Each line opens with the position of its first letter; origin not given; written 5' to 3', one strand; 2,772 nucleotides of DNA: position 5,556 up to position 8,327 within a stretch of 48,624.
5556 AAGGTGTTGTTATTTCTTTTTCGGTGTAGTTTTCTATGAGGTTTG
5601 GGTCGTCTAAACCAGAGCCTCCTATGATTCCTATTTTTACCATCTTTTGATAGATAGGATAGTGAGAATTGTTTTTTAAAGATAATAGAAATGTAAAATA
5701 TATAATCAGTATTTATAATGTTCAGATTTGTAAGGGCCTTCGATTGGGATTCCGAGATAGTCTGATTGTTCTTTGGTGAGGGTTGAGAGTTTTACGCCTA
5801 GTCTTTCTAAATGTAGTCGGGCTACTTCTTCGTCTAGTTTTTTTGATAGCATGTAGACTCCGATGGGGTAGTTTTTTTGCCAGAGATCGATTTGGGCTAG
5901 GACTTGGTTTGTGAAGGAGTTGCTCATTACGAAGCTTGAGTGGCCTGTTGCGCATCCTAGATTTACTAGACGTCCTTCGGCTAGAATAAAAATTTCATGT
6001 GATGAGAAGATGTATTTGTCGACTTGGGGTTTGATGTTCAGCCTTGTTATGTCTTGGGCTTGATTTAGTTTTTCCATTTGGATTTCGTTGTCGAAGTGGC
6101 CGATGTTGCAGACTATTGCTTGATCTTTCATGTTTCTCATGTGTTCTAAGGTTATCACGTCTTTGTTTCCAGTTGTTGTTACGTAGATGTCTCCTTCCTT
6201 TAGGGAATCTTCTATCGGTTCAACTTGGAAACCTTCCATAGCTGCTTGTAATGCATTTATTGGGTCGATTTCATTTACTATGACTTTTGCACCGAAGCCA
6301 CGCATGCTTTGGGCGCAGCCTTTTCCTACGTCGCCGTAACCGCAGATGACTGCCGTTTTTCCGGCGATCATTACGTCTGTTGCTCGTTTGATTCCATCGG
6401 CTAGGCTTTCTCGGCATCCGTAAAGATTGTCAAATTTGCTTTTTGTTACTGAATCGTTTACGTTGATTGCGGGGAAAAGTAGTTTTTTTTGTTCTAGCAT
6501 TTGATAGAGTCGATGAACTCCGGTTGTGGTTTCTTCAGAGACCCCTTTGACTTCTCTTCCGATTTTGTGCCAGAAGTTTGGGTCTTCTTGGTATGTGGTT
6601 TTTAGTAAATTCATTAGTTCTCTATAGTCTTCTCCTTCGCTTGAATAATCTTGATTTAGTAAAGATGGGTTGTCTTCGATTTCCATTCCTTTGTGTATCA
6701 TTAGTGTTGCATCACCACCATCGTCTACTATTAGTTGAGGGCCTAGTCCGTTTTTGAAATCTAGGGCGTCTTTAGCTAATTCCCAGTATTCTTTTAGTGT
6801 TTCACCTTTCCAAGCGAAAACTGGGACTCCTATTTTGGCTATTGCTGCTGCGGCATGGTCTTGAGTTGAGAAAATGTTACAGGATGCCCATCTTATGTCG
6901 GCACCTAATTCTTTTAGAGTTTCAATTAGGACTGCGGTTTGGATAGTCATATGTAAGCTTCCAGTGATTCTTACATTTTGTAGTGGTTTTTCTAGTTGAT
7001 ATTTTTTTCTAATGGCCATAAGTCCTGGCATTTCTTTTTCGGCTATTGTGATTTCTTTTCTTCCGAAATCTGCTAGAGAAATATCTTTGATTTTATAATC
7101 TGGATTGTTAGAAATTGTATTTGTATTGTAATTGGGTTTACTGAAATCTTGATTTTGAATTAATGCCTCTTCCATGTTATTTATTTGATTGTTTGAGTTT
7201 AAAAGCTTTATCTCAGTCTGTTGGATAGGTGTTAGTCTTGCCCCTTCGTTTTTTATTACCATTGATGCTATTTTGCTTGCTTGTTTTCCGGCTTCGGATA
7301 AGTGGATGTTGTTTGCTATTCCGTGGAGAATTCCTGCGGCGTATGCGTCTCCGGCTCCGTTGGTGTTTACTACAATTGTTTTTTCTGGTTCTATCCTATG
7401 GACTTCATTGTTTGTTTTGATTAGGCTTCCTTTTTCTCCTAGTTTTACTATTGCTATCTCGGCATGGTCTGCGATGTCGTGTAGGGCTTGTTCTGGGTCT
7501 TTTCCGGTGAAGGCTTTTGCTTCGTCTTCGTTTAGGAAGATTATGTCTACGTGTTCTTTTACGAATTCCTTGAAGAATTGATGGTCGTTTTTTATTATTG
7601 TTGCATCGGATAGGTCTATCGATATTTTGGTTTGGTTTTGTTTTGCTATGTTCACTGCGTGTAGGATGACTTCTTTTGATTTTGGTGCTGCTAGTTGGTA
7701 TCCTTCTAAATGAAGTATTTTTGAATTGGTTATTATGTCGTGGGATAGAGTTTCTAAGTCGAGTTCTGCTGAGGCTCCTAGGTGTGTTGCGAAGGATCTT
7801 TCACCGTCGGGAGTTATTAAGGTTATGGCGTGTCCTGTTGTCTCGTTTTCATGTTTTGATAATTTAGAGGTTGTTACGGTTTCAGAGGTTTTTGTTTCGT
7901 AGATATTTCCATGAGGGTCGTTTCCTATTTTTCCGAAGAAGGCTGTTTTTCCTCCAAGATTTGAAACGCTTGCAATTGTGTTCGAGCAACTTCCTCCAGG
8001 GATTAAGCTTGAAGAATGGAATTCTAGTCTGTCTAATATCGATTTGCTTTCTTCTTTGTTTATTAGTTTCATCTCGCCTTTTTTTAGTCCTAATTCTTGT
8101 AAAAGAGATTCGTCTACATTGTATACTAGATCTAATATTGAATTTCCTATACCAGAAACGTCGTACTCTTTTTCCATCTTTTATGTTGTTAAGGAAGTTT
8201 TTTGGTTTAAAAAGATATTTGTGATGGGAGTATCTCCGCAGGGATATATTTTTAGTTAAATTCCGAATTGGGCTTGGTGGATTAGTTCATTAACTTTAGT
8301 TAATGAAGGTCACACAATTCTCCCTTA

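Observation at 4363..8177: Two adjacent bifunctional fusion genes couple SAM by-product cleavage directly to AMP salvage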

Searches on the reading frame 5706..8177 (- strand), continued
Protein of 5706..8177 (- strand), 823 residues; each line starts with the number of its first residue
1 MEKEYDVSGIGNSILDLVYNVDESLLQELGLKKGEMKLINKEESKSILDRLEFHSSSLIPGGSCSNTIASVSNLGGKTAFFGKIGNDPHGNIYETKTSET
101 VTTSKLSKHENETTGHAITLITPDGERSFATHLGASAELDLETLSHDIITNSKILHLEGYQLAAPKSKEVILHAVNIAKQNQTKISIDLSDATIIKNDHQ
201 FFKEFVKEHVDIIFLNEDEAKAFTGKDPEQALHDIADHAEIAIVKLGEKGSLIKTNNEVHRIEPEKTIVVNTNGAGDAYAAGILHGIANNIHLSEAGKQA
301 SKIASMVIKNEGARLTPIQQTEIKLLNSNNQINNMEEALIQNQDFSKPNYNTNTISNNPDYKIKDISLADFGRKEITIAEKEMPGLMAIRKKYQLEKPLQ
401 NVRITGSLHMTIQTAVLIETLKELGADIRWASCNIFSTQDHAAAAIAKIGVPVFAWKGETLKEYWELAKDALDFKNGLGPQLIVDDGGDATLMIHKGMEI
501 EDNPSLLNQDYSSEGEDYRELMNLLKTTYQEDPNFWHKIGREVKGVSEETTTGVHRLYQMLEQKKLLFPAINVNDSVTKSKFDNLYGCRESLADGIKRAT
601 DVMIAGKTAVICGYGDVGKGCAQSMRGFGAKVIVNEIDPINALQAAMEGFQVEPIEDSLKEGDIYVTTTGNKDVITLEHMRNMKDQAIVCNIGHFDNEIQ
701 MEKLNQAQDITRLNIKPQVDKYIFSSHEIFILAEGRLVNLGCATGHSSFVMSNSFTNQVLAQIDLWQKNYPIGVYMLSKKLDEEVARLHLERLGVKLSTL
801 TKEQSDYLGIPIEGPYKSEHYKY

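Call 62: predict_structure(protein=window:5706-8177:-)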
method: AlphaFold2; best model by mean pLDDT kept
length: 823 residues; sequences in the alignment: 1
mean_pLDDT: 37.5   pTM: 0.29
mean pLDDT of the five models: 37.5, 30.5, 29.1, 28.5, 26.8
residues with pLDDT >= 90: 0; 70-90: 45; 50-70: 76; < 50: 702
segments of 3 or more residues with pLDDT < 50: 1-26, 28-152, 263-382, 389-398, 400-417, 424-823
pLDDT, mean of each block of 10 residues (from residue 1): 29 35 47 41 39 30 23 24 27 23 23 34 33 34 39 56 59 68 67 57 79 76 76 69 66 61 39 33 37 37 35 25 24 26 25 26 39 46 49 46 43 46 48 35 39 36 39 33 32 31 31 34 40 39 32 34 28 26 29 28 27 35 34 31 29 28 27 29 26 25 26 26 27 31 25 30 32 30 41 40 40 33 25
secondary structure, 60 per line:
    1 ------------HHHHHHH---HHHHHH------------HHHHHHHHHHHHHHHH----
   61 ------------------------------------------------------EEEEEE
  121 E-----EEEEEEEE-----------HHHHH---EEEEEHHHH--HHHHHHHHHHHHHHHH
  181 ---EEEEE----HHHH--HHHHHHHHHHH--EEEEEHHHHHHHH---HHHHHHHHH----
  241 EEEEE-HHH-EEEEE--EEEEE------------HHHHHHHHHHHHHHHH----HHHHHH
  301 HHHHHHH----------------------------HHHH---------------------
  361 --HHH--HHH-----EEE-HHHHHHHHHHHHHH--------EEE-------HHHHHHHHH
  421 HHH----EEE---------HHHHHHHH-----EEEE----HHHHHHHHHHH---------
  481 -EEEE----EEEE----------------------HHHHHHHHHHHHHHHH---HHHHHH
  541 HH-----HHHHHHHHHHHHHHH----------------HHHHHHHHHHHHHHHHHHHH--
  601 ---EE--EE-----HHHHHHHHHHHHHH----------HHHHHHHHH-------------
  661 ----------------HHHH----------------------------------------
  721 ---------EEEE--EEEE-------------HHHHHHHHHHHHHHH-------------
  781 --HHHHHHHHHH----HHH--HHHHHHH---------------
elements in order (helices of 4 or more, strands of 3 or more residues): H13-19 H23-28 H41-56 E115-121 E127-134 H146-150 E154-158 H159-162 H165-180 E184-188 H193-196 H199-209 E212-216 H217-224 H228-236 E241-245 E251-255 E258-262 H275-290 H295-307 H336-339 E376-378 H380-393 E402-404 H412-423 E428-430 H440-447 E453-456 H461-471 E482-485 E490-493 H516-531 H535-542 H548-562 H579-598 H615-628 H639-647 H677-680 E730-733 E736-739 H753-767 H783-792 H802-808

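Call 64: find_encoding_contigs(protein=P0003, flank=5000, max_places=1)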
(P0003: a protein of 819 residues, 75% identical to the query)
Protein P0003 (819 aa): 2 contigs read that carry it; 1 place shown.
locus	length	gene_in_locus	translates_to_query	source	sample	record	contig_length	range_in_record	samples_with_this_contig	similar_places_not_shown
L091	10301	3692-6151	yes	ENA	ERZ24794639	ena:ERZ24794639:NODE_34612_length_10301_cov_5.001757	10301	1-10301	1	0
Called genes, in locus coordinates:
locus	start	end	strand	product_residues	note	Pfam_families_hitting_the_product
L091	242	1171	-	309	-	PF01073:3Beta_HSD, PF01370:Epimerase, PF02719:Polysacc_synt_2, PF04321:RmlD_sub_bind, PF13460:NAD_binding_10 (weak), PF16363:GDP_Man_Dehyd, PF07993:NAD_binding_4 (weak)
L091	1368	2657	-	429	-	PF18195:GatD_N, PF00710:Asparaginase, PF17763:Asparaginase_C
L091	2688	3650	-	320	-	PF17125:Methyltr_RsmF_N, PF22458:RsmF-B_ferredox (weak), PF01189:Methyltr_RsmB-F, PF13847:Methyltransf_31 (weak)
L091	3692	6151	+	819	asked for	PF00294:PfkB, PF05221:AdoHcyase, PF00670:AdoHcyase_NAD, PF02826:2-Hacid_dh_C, PF07991:KARI_N (weak)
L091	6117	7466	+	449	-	PF01048:PNP_UDP_1, PF00156:Pribosyltran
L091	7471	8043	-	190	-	PF09335:VTT_dom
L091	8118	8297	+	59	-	-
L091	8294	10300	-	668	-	?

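Call 65: find_encoding_contigs(protein=P0013, flank=6000, max_places=1)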
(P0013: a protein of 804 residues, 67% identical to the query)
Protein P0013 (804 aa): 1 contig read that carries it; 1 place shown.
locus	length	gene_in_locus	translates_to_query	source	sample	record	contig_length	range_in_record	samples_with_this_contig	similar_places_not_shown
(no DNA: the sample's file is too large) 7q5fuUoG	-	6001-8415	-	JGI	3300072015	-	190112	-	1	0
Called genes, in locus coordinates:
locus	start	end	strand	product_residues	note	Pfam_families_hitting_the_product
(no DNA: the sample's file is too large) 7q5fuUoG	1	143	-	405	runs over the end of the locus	PF12704:MacB_PCD, PF02687:FtsX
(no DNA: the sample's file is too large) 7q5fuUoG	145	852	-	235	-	PF02463:SMC_N (faint), PF00005:ABC_tran, PF13304:AAA_21 (faint)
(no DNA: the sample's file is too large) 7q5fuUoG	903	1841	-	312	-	PF01207:Dus, PF01180:DHO_dh (weak), PF00977:His_biosynth (faint), PF01680:SOR_SNZ (weak)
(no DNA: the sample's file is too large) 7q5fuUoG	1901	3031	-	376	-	PF07690:MFS_1 (weak)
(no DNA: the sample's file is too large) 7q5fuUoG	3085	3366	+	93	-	PF04032:Rpr2 (weak)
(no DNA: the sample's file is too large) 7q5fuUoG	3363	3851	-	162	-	PF01467:CTP_transf_like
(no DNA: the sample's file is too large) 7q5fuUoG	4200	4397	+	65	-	PF01194:RNA_pol_N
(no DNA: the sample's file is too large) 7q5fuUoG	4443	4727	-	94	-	-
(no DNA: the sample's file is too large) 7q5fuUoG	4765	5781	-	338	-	PF00294:PfkB, PF08543:Phos_pyr_kin (weak)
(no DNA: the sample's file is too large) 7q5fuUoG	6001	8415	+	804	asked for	PF00294:PfkB, PF08543:Phos_pyr_kin (faint), PF05221:AdoHcyase, PF00670:AdoHcyase_NAD, PF02826:2-Hacid_dh_C, PF07991:KARI_N (weak)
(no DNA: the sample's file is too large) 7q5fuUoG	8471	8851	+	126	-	-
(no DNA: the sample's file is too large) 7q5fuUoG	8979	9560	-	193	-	PF13189:Cytidylate_kin2, PF13238:AAA_18, PF13207:AAA_17, PF02224:Cytidylate_kin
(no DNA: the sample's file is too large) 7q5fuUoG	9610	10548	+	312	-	PF02355:SecD_SecF_C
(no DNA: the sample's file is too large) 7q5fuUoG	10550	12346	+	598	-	PF00595:PDZ (faint), PF13180:PDZ_2 (faint), PF17820:PDZ_6 (weak), PF02355:SecD_SecF_C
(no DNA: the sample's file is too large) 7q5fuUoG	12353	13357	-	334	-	-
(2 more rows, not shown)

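Call 66: find_encoding_contigs(protein=P0017, flank=6000, max_places=1)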
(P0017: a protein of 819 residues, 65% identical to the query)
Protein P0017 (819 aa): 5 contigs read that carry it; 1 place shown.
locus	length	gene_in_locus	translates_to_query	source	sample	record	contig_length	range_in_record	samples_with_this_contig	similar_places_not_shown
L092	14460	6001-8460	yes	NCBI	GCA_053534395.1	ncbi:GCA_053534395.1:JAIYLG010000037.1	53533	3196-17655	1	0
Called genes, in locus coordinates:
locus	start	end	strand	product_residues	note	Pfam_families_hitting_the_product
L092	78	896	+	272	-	-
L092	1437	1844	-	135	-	PF01850:PIN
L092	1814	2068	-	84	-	-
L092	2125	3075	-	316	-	PF01207:Dus, PF01180:DHO_dh (faint)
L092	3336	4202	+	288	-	-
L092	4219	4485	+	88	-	PF04032:Rpr2 (weak)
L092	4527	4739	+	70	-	-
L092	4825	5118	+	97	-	-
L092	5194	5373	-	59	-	PF01194:RNA_pol_N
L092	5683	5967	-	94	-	-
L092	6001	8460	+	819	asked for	PF00294:PfkB, PF05221:AdoHcyase, PF00670:AdoHcyase_NAD, PF02826:2-Hacid_dh_C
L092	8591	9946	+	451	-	PF02661:Fic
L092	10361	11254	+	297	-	PF02355:SecD_SecF_C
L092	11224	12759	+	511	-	PF13180:PDZ_2 (faint), PF02355:SecD_SecF_C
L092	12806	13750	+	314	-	PF01073:3Beta_HSD, PF01370:Epimerase, PF02719:Polysacc_synt_2 (faint), PF04321:RmlD_sub_bind, PF07993:NAD_binding_4, PF16363:GDP_Man_Dehyd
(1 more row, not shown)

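Call 72: find_encoding_contigs(protein=P0048, flank=4000, max_places=1)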
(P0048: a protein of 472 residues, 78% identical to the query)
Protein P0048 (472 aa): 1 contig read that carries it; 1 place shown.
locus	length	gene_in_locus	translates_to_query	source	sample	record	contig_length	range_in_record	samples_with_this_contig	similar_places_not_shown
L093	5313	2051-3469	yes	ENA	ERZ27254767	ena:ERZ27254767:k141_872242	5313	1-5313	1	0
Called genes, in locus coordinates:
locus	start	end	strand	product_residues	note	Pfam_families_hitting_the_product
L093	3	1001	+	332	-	?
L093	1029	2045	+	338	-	PF00294:PfkB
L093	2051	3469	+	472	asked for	PF05221:AdoHcyase, PF00670:AdoHcyase_NAD, PF02826:2-Hacid_dh_C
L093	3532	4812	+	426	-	PF01048:PNP_UDP_1, PF00156:Pribosyltran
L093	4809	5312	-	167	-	?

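Call 73: find_encoding_contigs(protein=P0073, flank=4000, max_places=1)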
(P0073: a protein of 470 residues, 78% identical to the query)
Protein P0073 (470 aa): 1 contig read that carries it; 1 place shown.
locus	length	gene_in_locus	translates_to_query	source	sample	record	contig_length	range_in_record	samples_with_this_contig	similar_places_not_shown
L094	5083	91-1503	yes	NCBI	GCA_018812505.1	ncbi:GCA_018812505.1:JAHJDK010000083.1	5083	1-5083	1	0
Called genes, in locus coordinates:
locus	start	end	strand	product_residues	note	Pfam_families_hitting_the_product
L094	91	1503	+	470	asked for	PF05221:AdoHcyase, PF00670:AdoHcyase_NAD, PF02826:2-Hacid_dh_C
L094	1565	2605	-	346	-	PF01022:HTH_5 (faint), PF01047:MarR (weak), PF12802:MarR_2 (faint), PF12840:HTH_20 (faint), PF13404:HTH_AsnC-type, PF13412:HTH_24, PF13404:HTH_AsnC-type, PF13412:HTH_24, +3 more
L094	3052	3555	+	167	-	-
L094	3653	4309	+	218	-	PF01351:RNase_HII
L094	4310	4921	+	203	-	PF01351:RNase_HII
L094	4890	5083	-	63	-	PF00391:PEP-utilizers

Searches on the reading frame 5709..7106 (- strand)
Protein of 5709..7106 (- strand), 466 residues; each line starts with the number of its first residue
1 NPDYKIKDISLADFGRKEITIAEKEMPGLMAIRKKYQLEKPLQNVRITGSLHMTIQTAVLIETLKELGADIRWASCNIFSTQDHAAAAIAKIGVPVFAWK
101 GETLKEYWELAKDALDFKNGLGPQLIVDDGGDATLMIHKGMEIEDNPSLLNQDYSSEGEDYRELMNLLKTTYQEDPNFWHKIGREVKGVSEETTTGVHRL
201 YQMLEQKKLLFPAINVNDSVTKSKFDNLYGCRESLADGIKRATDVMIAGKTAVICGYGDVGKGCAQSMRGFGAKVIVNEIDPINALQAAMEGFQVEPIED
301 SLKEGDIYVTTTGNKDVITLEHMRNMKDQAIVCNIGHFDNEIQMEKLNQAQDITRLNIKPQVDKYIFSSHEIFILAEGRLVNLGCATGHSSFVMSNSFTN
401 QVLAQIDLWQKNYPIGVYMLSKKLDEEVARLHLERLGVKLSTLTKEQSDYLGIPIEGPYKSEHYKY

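Call 19: search_solved_structures(query=window:5709-7106:-, max_evalue=1e-50, show_alignments=1)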
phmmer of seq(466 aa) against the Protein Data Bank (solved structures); distinct sequences matched with E-value up to 1e-50: 49.
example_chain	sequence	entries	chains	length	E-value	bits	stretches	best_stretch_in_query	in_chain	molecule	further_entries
6uk3_A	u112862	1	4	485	1.7e-208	696.2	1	3-466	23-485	Adenosylhomocysteinase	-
5v96_A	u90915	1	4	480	1.9e-206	689.4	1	3-466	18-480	S-adenosyl-l-homocysteine Hydrolase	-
3ond_A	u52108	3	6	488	2.1e-188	630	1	3-466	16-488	Adenosylhomocysteinase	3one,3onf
4lvc_A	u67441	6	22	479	5.3e-185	618.7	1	3-466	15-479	S-adenosyl-L-homocysteine hydrolase (SAHase) | Adenosylhomocysteinase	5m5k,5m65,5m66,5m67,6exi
3ce6_A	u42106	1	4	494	2.2e-178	597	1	3-466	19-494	Adenosylhomocysteinase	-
2ziz_A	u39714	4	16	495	2.2e-178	597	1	3-466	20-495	Adenosylhomocysteinase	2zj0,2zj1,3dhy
1b3r_A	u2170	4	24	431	6.9e-177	592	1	186-466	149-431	PROTEIN (S-ADENOSYLHOMOCYSTEINE HYDROLASE) | S-ADENOSYL-L-HOMOCYSTEINE HYDROLASE | S-adenosylhomocysteine hydrolase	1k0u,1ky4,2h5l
9pdh_A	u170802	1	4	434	7.3e-177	591.9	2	184-466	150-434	Adenosylhomocysteinase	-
1d4f_A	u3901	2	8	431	2.5e-176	590.2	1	186-466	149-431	S-ADENOSYLHOMOCYSTEINE HYDROLASE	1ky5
1xwf_A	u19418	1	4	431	3.4e-176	589.7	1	186-466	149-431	Adenosylhomocysteinase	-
5axa_A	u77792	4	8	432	1.5e-175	587.6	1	185-466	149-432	Adenosylhomocysteinase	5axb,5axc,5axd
8cod_A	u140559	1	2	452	1.9e-175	587.3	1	185-466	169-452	Adenosylhomocysteinase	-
3d64_A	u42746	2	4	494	3e-174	583.3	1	3-466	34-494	Adenosylhomocysteinase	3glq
3n58_A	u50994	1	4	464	1.2e-173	581.4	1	5-466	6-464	Adenosylhomocysteinase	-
3h9u_A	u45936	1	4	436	2.2e-173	580.4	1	184-466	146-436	Adenosylhomocysteinase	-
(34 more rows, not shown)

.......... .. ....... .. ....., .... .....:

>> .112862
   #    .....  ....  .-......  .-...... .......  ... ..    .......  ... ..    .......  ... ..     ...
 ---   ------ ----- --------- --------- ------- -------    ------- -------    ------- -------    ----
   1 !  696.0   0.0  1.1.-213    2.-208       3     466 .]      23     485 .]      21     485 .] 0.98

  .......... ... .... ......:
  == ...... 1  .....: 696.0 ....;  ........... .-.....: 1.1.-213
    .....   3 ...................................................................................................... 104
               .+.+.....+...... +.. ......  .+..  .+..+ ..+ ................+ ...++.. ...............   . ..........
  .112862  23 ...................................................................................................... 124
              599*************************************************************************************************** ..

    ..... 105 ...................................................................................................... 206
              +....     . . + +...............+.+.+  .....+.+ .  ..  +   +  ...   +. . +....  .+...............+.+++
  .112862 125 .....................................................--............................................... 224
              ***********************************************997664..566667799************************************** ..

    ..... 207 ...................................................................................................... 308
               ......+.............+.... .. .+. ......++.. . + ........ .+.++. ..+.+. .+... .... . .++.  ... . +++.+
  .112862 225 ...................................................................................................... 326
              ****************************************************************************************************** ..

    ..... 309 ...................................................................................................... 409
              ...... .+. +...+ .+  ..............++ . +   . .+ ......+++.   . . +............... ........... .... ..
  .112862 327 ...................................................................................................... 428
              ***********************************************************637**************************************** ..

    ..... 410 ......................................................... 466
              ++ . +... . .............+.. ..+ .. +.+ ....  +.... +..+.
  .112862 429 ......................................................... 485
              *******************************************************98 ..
